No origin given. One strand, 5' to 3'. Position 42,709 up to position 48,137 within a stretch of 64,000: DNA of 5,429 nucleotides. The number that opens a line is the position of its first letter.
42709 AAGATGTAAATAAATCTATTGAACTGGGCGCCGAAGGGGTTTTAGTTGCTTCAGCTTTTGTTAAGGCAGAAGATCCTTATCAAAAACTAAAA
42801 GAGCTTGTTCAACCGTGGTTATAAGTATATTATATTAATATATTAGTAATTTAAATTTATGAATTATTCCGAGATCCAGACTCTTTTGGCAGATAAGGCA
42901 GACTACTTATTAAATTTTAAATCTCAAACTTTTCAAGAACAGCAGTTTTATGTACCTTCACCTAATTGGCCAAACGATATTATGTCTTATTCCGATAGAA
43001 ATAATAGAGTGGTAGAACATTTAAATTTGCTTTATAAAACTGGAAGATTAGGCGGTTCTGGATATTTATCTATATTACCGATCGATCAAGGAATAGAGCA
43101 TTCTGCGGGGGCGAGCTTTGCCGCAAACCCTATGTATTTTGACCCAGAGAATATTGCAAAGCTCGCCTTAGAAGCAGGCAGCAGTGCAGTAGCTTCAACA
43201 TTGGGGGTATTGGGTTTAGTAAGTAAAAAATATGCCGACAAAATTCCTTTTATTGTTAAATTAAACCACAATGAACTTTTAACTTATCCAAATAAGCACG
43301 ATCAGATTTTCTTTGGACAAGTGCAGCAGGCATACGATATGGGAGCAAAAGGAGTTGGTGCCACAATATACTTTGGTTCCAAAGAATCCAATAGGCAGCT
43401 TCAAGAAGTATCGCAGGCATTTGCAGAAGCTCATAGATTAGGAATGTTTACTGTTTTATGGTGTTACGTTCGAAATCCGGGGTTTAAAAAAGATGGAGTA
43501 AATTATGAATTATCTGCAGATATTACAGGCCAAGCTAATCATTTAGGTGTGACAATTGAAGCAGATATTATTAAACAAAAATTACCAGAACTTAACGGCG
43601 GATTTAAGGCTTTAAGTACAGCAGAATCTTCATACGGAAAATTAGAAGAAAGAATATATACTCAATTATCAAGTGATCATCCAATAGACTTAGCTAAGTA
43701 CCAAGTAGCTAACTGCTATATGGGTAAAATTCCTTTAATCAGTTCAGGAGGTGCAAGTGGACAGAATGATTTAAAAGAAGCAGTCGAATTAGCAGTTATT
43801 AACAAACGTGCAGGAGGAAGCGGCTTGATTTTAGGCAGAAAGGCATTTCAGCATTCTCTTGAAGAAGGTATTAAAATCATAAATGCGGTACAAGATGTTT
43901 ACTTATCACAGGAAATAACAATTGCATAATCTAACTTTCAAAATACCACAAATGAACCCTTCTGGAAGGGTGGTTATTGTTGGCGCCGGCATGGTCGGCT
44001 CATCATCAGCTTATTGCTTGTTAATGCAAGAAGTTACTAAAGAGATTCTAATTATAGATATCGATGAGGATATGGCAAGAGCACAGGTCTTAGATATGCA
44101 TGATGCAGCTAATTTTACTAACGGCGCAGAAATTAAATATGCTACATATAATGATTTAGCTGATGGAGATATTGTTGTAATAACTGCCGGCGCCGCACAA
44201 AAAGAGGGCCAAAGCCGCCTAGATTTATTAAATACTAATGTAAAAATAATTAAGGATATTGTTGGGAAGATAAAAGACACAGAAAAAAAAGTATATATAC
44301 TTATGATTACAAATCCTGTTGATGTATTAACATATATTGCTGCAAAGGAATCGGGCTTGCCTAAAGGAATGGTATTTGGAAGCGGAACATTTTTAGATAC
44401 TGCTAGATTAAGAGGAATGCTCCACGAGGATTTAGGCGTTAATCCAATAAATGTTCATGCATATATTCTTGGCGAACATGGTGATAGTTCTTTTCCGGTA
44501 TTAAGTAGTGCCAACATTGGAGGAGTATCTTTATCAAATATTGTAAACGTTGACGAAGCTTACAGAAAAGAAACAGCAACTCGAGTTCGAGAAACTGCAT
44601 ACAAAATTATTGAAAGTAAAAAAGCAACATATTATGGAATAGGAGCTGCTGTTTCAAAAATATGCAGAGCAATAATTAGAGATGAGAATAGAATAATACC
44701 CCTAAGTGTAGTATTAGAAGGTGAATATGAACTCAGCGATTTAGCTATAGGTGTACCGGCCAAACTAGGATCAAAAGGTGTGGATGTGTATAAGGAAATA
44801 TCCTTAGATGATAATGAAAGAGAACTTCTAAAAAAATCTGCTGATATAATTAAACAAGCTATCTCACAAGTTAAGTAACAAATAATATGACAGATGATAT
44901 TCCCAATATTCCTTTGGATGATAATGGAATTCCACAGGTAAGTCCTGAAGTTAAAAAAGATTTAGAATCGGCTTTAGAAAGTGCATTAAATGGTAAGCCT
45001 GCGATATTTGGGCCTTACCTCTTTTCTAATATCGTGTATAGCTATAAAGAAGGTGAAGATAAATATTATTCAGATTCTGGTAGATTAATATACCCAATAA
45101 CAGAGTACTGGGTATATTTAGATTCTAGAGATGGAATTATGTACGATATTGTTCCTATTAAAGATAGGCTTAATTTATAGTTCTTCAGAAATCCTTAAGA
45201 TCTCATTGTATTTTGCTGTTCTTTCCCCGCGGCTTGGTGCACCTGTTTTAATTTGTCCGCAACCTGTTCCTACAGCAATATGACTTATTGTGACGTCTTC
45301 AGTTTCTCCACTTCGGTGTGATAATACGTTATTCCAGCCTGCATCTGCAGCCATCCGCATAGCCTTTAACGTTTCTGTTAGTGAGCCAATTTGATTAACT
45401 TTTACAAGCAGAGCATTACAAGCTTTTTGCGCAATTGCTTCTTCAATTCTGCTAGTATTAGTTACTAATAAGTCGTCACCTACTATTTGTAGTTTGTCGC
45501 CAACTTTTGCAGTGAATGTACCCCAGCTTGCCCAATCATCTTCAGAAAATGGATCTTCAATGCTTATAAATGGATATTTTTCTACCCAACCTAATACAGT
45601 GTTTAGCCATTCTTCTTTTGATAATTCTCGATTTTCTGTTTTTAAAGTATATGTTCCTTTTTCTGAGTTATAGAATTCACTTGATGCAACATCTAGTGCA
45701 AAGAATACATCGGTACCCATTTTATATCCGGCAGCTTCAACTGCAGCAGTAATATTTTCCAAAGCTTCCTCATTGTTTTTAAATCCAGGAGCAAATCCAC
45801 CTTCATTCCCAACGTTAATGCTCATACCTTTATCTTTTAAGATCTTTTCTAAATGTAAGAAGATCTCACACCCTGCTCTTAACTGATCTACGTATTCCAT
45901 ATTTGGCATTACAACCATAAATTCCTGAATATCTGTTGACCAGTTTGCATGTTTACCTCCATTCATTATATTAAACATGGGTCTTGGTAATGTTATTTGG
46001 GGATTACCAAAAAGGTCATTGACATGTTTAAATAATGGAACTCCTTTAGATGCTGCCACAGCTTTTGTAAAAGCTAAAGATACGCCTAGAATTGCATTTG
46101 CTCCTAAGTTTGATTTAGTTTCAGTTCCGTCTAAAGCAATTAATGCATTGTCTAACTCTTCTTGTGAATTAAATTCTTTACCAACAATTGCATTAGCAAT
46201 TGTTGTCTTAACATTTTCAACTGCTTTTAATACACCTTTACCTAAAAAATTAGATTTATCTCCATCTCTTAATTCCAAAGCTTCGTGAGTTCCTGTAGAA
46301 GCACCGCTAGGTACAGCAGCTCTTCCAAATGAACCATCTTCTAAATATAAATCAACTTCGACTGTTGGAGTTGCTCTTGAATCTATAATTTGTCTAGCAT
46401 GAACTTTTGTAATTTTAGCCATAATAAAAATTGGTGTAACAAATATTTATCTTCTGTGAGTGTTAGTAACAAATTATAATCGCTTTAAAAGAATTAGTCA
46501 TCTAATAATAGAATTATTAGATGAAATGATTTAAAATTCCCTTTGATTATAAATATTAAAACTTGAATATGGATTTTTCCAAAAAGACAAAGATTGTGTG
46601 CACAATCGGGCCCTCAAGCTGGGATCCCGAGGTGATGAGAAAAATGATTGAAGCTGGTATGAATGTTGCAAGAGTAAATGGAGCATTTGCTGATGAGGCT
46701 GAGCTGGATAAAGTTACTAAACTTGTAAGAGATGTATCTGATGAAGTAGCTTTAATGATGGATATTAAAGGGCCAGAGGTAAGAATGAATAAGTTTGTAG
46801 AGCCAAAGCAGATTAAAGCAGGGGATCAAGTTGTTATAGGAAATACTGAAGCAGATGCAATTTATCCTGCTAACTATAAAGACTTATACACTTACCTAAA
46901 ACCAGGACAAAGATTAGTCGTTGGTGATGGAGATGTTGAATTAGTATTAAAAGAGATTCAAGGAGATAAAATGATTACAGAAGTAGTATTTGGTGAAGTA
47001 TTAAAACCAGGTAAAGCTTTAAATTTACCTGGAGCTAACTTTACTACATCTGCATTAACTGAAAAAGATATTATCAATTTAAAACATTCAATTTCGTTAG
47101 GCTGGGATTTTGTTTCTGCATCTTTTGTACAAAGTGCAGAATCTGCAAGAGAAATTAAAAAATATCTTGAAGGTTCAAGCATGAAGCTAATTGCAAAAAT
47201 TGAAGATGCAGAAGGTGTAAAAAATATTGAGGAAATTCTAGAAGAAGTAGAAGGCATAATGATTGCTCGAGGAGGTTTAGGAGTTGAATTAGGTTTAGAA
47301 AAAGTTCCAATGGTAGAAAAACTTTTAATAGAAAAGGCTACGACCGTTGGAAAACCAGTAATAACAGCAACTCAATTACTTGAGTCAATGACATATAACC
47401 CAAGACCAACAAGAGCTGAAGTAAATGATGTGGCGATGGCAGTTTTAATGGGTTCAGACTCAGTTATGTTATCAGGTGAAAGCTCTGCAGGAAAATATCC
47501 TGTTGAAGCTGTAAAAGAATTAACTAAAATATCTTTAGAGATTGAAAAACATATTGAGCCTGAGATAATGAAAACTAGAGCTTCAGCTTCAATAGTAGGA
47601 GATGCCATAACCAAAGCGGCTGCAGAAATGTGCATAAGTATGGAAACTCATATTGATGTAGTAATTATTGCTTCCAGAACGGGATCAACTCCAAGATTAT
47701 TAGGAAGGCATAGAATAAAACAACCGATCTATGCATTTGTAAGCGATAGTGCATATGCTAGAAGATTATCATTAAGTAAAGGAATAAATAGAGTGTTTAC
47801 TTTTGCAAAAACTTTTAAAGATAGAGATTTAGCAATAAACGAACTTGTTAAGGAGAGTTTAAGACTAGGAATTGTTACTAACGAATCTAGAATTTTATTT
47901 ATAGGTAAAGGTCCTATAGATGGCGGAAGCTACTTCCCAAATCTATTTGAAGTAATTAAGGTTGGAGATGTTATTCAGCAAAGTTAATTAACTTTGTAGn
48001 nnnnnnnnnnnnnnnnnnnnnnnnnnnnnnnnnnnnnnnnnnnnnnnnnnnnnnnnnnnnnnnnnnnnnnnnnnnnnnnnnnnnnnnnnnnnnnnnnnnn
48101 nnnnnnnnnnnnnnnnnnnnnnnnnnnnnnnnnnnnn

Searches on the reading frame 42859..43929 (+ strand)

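Call 38: search_protein_families(library=pfam, proteins=[window:42859-43929:+], max_evalue=0.00001)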
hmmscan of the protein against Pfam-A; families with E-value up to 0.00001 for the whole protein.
window:42859-43929:+ (356 aa): 1 family
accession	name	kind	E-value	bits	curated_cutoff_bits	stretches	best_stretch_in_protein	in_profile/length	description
PF01791.15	DeoC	-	4.4e-58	197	23.8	1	71-332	2-229/229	DeoC/LacD family aldolase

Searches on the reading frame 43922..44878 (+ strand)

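Call 38: search_protein_families(library=pfam, proteins=[window:43922-44878:+], max_evalue=0.00001)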
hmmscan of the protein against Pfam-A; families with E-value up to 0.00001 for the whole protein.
window:43922-44878:+ (318 aa): 2 families
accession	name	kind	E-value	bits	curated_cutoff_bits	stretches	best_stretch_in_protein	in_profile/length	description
PF00056.29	Ldh_1_N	-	1.8e-40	138.7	27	1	16-153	2-141/141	lactate/malate dehydrogenase, NAD binding domain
PF02866.23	Ldh_1_C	-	8.1e-38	130.6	22.6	1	156-317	1-170/174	lactate/malate dehydrogenase, alpha/beta C-terminal domain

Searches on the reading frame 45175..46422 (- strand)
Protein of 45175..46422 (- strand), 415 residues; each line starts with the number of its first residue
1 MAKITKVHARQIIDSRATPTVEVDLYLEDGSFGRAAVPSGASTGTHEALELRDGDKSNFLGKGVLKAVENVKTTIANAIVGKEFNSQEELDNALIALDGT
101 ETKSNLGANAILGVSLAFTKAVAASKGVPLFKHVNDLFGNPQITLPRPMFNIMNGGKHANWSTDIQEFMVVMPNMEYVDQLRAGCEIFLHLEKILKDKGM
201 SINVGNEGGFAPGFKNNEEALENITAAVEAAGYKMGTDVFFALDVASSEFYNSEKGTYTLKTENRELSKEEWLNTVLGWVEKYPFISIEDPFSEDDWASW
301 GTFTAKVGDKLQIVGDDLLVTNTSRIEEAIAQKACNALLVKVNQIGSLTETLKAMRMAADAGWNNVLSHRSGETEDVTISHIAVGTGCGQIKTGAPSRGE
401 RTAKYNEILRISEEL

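Call 38: search_protein_families(library=pfam, proteins=[window:45175-46422:-], max_evalue=0.00001)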
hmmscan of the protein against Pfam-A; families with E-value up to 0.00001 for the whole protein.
window:45175-46422:- (415 aa): 3 families
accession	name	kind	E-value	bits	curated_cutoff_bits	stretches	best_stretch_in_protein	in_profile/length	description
PF00113.28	Enolase_C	-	1.9e-109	366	21.5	1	143-415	2-281/296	Enolase, C-terminal TIM barrel domain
PF03952.21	Enolase_N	-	8.4e-57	191.4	35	1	4-134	1-131/131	Enolase, N-terminal domain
PF13378.12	MR_MLE_C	-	1.8e-07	31.5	29.4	1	276-364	63-149/219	Enolase C-terminal domain-like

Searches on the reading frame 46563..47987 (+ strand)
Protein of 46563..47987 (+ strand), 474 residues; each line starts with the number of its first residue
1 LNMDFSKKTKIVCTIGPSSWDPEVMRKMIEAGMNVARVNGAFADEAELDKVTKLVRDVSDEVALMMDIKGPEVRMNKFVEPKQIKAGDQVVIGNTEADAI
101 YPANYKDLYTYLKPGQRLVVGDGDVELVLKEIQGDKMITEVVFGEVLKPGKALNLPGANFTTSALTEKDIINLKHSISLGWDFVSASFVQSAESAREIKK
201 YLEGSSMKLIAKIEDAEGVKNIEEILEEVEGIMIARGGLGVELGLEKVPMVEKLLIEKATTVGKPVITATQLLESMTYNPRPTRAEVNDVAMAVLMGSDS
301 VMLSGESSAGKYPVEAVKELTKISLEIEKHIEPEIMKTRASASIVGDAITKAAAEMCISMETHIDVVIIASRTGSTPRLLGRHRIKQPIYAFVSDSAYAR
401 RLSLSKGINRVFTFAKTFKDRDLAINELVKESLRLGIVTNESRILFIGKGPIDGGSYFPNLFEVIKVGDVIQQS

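Call 38: search_protein_families(library=pfam, proteins=[window:46563-47987:+], max_evalue=0.00001)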
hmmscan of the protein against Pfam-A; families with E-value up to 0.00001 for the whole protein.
window:46563-47987:+ (474 aa): 2 families
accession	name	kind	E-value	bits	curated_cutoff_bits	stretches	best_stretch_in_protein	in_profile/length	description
PF00224.27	PK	-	2.2e-92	310.1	30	1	7-317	2-328/328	Pyruvate kinase, barrel domain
PF02887.21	PK_C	-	9.8e-14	51.9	28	1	347-452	1-102/114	Pyruvate kinase, alpha/beta domain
